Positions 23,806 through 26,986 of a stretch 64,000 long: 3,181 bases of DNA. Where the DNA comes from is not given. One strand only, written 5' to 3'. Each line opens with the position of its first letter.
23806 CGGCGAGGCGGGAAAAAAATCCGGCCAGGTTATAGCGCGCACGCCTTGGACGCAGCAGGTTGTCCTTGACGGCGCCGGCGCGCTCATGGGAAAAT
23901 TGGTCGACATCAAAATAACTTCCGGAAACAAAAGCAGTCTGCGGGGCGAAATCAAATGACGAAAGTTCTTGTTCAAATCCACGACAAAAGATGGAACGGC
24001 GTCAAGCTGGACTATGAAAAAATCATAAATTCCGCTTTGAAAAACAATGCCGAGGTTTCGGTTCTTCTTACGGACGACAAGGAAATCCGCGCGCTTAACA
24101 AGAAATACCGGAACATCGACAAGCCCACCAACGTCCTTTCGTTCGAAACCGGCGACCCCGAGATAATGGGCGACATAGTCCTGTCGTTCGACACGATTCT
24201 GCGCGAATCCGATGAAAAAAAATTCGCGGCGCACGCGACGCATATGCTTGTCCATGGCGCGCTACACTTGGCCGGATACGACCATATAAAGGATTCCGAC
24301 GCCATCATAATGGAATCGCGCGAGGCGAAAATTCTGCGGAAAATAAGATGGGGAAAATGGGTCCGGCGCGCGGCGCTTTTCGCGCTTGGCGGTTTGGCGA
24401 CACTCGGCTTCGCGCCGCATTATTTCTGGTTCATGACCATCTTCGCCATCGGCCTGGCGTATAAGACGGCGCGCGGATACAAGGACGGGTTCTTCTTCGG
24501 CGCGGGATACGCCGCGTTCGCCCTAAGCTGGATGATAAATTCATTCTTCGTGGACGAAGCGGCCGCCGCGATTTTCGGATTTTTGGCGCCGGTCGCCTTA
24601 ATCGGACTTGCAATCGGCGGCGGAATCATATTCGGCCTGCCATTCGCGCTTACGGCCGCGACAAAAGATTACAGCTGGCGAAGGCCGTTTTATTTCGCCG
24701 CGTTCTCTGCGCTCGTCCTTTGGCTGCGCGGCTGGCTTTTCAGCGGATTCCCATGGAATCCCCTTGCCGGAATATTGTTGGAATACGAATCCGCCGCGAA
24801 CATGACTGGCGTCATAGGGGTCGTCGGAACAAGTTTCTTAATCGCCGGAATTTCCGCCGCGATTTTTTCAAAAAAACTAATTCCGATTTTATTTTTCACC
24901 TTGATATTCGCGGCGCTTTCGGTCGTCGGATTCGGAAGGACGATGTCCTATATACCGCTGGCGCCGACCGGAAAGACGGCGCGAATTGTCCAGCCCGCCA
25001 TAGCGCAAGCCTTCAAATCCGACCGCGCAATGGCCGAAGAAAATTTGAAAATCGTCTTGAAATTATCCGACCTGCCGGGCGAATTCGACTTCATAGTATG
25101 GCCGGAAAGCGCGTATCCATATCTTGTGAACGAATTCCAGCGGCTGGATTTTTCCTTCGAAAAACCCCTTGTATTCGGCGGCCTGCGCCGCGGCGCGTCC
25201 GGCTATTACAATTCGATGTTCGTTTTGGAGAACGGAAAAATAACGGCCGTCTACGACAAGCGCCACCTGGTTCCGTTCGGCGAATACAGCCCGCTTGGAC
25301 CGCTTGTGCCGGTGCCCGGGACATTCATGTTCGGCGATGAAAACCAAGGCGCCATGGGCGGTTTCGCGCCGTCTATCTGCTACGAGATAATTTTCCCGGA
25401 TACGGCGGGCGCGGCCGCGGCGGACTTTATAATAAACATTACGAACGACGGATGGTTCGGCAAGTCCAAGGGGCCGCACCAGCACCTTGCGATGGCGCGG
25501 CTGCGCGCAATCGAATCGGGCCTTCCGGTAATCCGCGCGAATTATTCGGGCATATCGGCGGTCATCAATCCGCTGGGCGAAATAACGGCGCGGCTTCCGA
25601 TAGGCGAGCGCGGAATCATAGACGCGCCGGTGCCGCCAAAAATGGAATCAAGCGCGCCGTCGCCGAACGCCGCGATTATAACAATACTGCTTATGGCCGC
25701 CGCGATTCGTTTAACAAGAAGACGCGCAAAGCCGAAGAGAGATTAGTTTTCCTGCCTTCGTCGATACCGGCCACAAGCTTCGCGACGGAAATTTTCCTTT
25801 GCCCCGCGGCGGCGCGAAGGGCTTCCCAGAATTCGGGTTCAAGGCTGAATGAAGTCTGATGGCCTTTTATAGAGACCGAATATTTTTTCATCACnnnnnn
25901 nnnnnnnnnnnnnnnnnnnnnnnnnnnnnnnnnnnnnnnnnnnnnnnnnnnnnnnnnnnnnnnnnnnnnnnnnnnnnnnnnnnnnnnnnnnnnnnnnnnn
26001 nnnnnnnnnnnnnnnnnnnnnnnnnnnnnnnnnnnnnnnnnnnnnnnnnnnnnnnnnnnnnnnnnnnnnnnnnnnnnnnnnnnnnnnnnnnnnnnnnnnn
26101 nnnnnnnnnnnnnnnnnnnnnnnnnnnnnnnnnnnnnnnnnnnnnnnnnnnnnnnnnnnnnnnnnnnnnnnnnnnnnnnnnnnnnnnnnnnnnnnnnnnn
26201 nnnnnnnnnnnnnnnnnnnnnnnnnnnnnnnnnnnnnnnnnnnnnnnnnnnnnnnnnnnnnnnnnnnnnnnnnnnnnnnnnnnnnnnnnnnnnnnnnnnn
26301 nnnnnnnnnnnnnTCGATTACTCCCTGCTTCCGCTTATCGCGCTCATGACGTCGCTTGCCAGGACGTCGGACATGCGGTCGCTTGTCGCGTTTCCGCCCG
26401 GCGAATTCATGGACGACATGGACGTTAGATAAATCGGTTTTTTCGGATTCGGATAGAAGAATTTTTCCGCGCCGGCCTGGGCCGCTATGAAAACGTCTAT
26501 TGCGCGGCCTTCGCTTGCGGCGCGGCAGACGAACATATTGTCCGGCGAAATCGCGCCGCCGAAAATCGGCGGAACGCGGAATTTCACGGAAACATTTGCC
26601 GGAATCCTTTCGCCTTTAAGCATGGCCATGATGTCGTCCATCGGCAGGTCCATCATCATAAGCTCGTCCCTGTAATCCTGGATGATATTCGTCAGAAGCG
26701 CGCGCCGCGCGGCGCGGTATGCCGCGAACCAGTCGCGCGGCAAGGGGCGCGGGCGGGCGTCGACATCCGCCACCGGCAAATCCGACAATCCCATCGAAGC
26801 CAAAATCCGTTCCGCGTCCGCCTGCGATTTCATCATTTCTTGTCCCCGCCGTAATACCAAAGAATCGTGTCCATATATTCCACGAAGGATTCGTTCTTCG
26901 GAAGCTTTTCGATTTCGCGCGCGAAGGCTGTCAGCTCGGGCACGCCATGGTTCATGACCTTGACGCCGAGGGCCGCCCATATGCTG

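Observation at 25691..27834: Compact four-gene operon of unknown function: membrane NERD-like protein, two unknown proteins (one SUKH-like) and an RHH regulator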

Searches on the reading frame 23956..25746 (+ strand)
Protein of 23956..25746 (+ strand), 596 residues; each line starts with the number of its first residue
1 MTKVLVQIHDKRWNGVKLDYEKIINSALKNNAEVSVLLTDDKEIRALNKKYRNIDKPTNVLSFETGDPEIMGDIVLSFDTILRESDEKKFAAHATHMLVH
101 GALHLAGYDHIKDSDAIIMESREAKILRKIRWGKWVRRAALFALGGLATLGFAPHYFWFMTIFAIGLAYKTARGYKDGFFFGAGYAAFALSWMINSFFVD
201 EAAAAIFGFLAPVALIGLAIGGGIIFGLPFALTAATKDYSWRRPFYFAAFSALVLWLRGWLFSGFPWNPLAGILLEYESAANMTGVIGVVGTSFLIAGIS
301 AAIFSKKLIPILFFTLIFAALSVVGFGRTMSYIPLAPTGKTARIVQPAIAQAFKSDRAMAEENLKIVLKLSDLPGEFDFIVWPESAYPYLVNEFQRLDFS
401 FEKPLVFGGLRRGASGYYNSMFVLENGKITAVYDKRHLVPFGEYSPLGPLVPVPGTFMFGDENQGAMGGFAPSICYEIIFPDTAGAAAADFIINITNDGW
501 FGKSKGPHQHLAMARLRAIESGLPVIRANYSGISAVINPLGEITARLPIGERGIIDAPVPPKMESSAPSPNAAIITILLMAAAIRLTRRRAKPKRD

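Call 8: search_protein_families(library=pfam, proteins=[window:23956-25746:+], max_evalue=0.001)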
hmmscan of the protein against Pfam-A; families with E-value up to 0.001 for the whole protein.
window:23956-25746:+ (596 aa): 3 families
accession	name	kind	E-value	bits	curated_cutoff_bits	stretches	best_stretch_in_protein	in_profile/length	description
PF02130.23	YbeY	-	1.2e-32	113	25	1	21-129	12-128/129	Endoribonuclease YbeY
PF00795.27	CN_hydrolase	-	1e-26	94.3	23.2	1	404-563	77-250/256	Carbon-nitrogen hydrolase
PF20154.4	LNT_N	-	5.9e-15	56.2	27.1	1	145-301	2-158/159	Apolipoprotein N-acyltransferase N-terminal domain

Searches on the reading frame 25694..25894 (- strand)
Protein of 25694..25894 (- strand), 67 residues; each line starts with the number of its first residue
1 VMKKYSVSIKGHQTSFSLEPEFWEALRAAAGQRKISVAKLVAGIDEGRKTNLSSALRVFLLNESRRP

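Call 4: search_protein_families(library=pfam, proteins=[window:25694-25894:-], max_evalue=1)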
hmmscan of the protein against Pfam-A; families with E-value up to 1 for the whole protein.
window:25694-25894:- (67 aa): 2 families
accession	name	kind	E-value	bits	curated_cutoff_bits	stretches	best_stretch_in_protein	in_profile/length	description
PF13467.12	RHH_4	-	1.1e-21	77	25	1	3-63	2-66/67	Ribbon-helix-helix domain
PF21411.2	Rap1_C_Sp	-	0.11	12.5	27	1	17-41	15-39/40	S. pombe DNA-binding protein Rap1, C-terminal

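Call 5: search_protein_families(library=padloc, proteins=[window:25694-25894:-], max_evalue=1)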
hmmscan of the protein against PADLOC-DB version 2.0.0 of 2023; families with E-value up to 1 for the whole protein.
window:25694-25894:- (67 aa): 0 families

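Call 6: search_protein_families(library=ncbifam, proteins=[window:25694-25894:-], max_evalue=1)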
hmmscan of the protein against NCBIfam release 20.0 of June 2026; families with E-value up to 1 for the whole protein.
window:25694-25894:- (67 aa): 1 family
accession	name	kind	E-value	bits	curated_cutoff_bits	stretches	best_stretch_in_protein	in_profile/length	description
NF011465.1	PRK14886.1-1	equivalog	0.074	13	40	1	24-50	68-94/162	KEOPS complex subunit Cgi121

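Call 58: search_solved_structures(query=window:25694-25891:-, max_evalue=10)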
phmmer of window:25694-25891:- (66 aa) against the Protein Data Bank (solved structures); distinct sequences matched with E-value up to 10: 1.
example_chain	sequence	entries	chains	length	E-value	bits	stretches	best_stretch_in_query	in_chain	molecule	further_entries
3kk4_A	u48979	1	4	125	1.5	12.9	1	5-58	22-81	uncharacterized protein BP1543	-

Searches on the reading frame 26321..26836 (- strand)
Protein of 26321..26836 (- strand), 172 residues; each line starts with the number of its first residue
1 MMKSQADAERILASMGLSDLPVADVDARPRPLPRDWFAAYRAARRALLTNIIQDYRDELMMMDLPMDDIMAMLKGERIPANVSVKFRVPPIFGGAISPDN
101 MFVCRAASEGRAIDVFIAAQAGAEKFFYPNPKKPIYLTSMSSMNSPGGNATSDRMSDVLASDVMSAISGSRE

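Call 4: search_protein_families(library=pfam, proteins=[window:26321-26836:-], max_evalue=1)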
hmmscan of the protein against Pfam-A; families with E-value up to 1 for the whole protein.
window:26321-26836:- (172 aa): 2 families
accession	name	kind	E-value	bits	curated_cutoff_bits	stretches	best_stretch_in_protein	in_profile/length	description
PF24422.1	DUF7552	-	0.17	12.6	27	1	23-63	24-62/76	Domain of unknown function (DUF7552)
PF19622.4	DUF6127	-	0.9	10.1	27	1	5-52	12-55/63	Family of unknown function (DUF6127)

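Call 5: search_protein_families(library=padloc, proteins=[window:26321-26836:-], max_evalue=1)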
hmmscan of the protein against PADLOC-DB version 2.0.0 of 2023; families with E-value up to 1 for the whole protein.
window:26321-26836:- (172 aa): 0 families

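Call 6: search_protein_families(library=ncbifam, proteins=[window:26321-26836:-], max_evalue=1)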
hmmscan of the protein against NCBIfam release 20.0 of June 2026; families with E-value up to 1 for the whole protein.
window:26321-26836:- (172 aa): 1 family
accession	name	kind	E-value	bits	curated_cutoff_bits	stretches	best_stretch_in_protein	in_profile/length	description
NF038175.1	IniB_NTERM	domain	0.034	14.1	40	1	6-27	21-42/49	IniB N-terminal domain-containing protein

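Call 18: find_homologous_proteins(query=A1, max_evalue=0.01)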
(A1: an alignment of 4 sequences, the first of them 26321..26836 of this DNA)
Query A1 (4 sequences) (172 aa, profile of the alignment): 11 proteins with E <= 0.01 among 8000 candidates.
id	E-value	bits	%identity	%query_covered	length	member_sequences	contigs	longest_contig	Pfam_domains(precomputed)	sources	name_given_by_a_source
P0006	8.2e-97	340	100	99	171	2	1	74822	-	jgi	jgi:hypothetical protein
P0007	4.7e-96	337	71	99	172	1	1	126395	-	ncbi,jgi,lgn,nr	ncbi:MAG: hypothetical protein LBH81_00230 [Rickettsiales bacterium]|jgi:hypothetical protein|nr:hyp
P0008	3.7e-94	331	67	96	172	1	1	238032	-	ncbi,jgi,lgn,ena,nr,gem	ncbi:MAG: hypothetical protein FWD33_00540 [Alphaproteobacteria bacterium]|nr:hypothetical protein [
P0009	4.1e-91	321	63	98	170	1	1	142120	-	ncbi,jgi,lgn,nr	ncbi:MAG: hypothetical protein LBB23_03875 [Rickettsiales bacterium]|jgi:hypothetical protein|nr:hyp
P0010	2.5e-82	292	62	98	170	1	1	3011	-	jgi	jgi:hypothetical protein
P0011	2.9e-79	282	64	99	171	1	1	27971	-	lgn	-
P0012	3.6e-39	152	39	93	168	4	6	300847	-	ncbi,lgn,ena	-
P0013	2.9e-36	142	39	95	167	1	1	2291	-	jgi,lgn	jgi:hypothetical protein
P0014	5.0e-33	132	37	98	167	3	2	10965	-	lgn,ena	-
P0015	1.5e-32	130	37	91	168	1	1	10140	-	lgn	-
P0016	1.5e-27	114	32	94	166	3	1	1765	-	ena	-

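Call 21: find_encoding_contigs(protein=P0012, flank=8000, max_places=2)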
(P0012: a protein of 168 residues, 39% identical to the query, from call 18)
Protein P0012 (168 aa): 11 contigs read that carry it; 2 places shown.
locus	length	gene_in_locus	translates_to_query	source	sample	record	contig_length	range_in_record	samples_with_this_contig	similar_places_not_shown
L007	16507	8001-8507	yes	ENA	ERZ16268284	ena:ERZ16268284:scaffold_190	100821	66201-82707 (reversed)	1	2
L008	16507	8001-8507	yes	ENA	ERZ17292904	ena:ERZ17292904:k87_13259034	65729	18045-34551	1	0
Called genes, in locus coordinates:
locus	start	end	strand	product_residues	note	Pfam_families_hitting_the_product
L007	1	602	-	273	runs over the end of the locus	PF05036:SPOR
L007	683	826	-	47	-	-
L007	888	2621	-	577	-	PF07973:tRNA_SAD, PF00587:tRNA-synt_2b, PF03129:HGTP_anticodon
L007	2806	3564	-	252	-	PF03006:HlyIII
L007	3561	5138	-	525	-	PF00749:tRNA-synt_1c, PF19269:Anticodon_2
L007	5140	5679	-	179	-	PF13302:Acetyltransf_3, PF00583:Acetyltransf_1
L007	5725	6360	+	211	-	PF02390:Methyltransf_4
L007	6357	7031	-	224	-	-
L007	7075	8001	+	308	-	-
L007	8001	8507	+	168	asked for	-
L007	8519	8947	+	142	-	-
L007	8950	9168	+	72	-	PF13467:RHH_4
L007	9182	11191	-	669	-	PF02130:YbeY, PF20154:LNT_N, PF00795:CN_hydrolase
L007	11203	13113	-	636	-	PF07719:TPR_2 (faint), PF13424:TPR_12 (weak)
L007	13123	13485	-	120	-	PF05443:ROS_MUCR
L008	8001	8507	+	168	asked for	-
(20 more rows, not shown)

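Call 24: search_solved_structures(query=A1, max_evalue=10)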
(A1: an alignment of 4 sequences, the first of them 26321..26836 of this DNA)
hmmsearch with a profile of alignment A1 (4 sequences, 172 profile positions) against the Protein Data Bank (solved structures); distinct sequences matched with E-value up to 10: 1.
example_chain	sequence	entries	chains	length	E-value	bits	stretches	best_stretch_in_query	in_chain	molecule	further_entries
7ooc_I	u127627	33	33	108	1.2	11.7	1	51-86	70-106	30S ribosomal protein S10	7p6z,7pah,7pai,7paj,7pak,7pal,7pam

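Call 30: search_protein_families(library=pfam, alignment_id=A5, max_evalue=5)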
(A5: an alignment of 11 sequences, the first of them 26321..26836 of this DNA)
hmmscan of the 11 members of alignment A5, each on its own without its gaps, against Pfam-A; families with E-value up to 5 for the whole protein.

A. member 1, window:26321-26836:- (172 aa): 2 families
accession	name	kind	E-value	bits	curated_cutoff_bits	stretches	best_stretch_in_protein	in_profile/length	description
PF24422.1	DUF7552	-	0.17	12.6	27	1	23-63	24-62/76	Domain of unknown function (DUF7552)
PF19622.4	DUF6127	-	0.9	10.1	27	1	5-52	12-55/63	Family of unknown function (DUF6127)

B. families by the number of members that match (of 11 scanned): 4 families
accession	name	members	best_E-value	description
PF23309.1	DUF7083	1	0.012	Domain of unknown function (DUF7083)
PF24422.1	DUF7552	1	0.17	Domain of unknown function (DUF7552)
PF20321.3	DUF6616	1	0.29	Family of unknown function (DUF6616)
PF19622.4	DUF6127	1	0.9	Family of unknown function (DUF6127)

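Call 48: predict_structure(alignment_id=A5)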
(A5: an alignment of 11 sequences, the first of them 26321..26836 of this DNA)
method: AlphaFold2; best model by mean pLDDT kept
length: 172 residues; sequences in the alignment: 11
mean_pLDDT: 82.5   pTM: 0.73
mean pLDDT of the five models: 82.5, 82.4, 81.8, 81.6, 81.2
residues with pLDDT >= 90: 102; 70-90: 35; 50-70: 9; < 50: 26
segments of 3 or more residues with pLDDT < 50: 141-162, 169-172
pLDDT, mean of each block of 10 residues (from residue 1): 88 92 91 93 96 91 91 91 93 94 92 93 91 85 37 44 51 38
secondary structure, 60 per line:
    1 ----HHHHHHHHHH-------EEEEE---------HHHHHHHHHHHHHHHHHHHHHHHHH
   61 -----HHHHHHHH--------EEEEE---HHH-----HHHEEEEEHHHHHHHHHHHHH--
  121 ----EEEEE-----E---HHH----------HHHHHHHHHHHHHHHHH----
elements in order: H5-14 E22-26 H36-60 H66-73 E82-86 E101-105 H106-118 E125-129 H152-168

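Call 112: search_solved_structures(query=A7, max_evalue=10)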
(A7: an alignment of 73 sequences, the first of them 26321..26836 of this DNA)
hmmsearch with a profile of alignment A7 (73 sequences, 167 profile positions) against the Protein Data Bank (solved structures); distinct sequences matched with E-value up to 10: 2.
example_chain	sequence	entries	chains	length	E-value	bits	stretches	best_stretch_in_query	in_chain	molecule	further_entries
3um3_B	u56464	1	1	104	0.14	14.9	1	65-130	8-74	Charged multivesicular body protein 4b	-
4ern_A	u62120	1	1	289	1.4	11.7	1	79-140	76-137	TFIIH basal transcription factor complex helicase XPB subunit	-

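Call 117: fold_search(model_id=the predicted structure, library=pdb)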
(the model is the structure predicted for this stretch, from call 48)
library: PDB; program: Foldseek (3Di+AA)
matches with E <= 10: 118; with E <= 0.001: 0
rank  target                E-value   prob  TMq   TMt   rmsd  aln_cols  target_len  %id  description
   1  9sjm_A                4.2e-02  0.30  0.23  0.13  22.0       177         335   15  Type I-F_HNH variant Cascade target-free RNP, HNH domain in inwards position (released 2026-02-04)
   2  9sjo_A                5.4e-02  0.25  0.23  0.14  23.1       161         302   16  Type I-F_HNH variant Cascade target-free RNP, HNH domain in middle position (released 2026-02-04)
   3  8w1p_G                1.0e-01  0.21  0.23  0.13  22.2       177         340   15  Structure of Selenomonas sp. Cascade (SsCascade) (released 2024-08-07)
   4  9sit_A                1.2e-01  0.18  0.23  0.13  22.4       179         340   14  Type I-F_HNH variant Cascade bound to dsDNA, HNH domain in inwards position (released 2026-02-18)
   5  8ydb_J                1.5e-01  0.18  0.25  0.14  23.7       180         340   13  Type I-FHNH Cascade-dsDNA intermediate complex (released 2024-07-31)
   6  9sjn_A                2.1e-01  0.14  0.23  0.13  20.9       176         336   14  Type I-F_HNH variant Cascade target-free RNP, HNH domain in outwards position (released 2026-02-18)
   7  9shx_A                2.5e-01  0.14  0.23  0.13  22.1       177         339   15  Type I-F_HNH variant Cascade bound to dsDNA, HNH domain in middle position (released 2026-02-04)
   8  9siu_A                3.3e-01  0.12  0.23  0.13  20.1       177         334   15  Type I-F_HNH variant Cascade bound to dsDNA, HNH domain in outwards position (released 2026-02-18)
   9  8z0l_F                4.0e-01  0.11  0.24  0.14  23.2       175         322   15  Cryo-EM structure of Cas8-HNH system at partial R-loop state (released 2024-10-02)
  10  8z0k_F                4.0e-01  0.10  0.22  0.12  23.0       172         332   15  Cryo-EM structure of Cas8-HNH system at full R-loop state (released 2024-10-02)
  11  8zdy_G                4.6e-01  0.10  0.23  0.13  22.9       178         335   12  Cryo-EM structure of Cas8-HNH system at target free state (released 2024-10-02)
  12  5mkw_B                8.7e-01  0.06  0.17  0.24  16.0       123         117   15  Crystal structure of the human ZRANB3 HNH domain (released 2017-06-28)
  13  8rms_C                8.7e-01  0.03  0.17  0.07  14.1       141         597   14  Influenza polymerase A/H7N9-4M replicase minus 627(R) (from "Influenza polymerase A/H7N9-4M replication complex" | Loc (released 2024-09-11)
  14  8rmr_C                1.3e+00  0.03  0.17  0.06  14.1       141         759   14  Influenza polymerase A/H7N9-4M replication complex, an asymmetric polymerase dimer bound to human ANP32A (released 2024-09-11)
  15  5mkw_A                1.6e+00  0.06  0.19  0.26  15.7       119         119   14  Crystal structure of the human ZRANB3 HNH domain (released 2017-06-28)
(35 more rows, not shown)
